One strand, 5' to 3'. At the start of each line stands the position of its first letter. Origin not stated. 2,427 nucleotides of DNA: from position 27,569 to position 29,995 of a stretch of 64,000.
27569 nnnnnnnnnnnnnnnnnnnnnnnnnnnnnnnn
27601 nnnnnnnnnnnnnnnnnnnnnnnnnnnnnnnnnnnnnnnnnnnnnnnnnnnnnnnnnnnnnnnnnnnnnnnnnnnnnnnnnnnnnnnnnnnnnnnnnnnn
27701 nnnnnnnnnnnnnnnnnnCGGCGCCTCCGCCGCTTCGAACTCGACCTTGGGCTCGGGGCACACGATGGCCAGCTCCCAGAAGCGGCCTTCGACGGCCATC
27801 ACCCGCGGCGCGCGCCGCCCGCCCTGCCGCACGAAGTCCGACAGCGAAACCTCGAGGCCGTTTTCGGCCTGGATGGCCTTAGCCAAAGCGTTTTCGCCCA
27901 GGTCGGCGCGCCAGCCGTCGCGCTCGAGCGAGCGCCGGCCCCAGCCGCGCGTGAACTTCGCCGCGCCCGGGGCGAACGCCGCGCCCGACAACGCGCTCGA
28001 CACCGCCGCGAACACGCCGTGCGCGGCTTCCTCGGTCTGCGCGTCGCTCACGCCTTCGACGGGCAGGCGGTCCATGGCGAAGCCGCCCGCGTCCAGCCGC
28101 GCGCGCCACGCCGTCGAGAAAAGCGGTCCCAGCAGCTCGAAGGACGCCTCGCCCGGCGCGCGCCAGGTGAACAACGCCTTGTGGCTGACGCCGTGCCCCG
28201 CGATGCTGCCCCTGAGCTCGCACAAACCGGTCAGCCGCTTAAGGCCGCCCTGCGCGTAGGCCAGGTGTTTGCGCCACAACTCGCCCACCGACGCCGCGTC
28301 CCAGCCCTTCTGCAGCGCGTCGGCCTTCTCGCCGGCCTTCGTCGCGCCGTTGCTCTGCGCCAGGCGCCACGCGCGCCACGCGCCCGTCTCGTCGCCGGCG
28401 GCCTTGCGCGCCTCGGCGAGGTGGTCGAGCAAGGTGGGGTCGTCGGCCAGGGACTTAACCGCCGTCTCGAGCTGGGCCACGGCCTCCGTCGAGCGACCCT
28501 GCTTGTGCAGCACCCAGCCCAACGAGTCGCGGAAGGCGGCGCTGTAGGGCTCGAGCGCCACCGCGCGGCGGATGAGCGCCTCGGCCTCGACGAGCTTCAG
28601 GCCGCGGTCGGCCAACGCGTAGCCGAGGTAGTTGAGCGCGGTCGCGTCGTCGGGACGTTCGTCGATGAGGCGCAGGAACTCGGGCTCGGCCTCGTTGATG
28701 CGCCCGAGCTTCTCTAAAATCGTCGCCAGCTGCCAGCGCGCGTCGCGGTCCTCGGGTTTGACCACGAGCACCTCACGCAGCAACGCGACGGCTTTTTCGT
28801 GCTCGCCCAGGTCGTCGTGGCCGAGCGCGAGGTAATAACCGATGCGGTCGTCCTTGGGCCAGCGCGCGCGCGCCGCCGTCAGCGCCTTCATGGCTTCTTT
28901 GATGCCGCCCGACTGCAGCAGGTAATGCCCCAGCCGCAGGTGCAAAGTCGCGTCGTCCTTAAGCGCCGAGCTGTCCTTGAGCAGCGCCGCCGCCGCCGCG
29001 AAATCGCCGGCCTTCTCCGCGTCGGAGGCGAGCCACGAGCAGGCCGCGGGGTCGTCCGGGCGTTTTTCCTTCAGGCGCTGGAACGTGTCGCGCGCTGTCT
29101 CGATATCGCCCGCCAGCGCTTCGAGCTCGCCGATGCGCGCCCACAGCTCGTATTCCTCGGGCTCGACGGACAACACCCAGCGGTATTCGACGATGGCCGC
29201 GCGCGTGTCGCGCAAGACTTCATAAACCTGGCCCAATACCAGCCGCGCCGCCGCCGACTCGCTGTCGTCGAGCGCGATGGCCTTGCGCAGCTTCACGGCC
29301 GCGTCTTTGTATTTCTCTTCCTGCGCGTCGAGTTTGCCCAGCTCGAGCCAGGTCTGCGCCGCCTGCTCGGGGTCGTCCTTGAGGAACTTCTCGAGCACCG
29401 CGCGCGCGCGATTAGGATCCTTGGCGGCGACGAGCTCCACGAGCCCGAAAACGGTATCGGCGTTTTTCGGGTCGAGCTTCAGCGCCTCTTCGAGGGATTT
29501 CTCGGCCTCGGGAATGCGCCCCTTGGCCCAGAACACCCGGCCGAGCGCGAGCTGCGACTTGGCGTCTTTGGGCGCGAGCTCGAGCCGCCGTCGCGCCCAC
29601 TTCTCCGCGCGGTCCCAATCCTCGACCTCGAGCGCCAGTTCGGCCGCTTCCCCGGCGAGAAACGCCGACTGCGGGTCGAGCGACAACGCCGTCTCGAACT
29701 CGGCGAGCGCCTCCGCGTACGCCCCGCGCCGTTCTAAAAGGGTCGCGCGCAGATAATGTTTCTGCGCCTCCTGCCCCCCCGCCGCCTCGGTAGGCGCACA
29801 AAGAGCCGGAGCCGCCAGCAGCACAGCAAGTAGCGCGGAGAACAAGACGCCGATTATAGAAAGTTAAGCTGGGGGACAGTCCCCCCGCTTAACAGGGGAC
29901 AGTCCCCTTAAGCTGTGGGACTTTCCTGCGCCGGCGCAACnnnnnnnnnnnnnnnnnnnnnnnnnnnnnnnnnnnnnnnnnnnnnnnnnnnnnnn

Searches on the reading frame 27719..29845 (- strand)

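Call 110: search_protein_families(library=padloc, proteins=[window:27719-29845:-], max_evalue=0.0001)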
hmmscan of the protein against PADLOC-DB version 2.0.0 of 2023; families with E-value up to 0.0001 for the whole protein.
window:27719-29845:- (709 aa): 2 families
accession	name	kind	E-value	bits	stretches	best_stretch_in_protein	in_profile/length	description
PDLC01101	PrimPol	-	2.3e-06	24.6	0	343-404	43-104/490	adaptation polymerase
PDLC01172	TPR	-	3.3e-06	24.2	0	99-153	262-319/448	TPR repeats containing protein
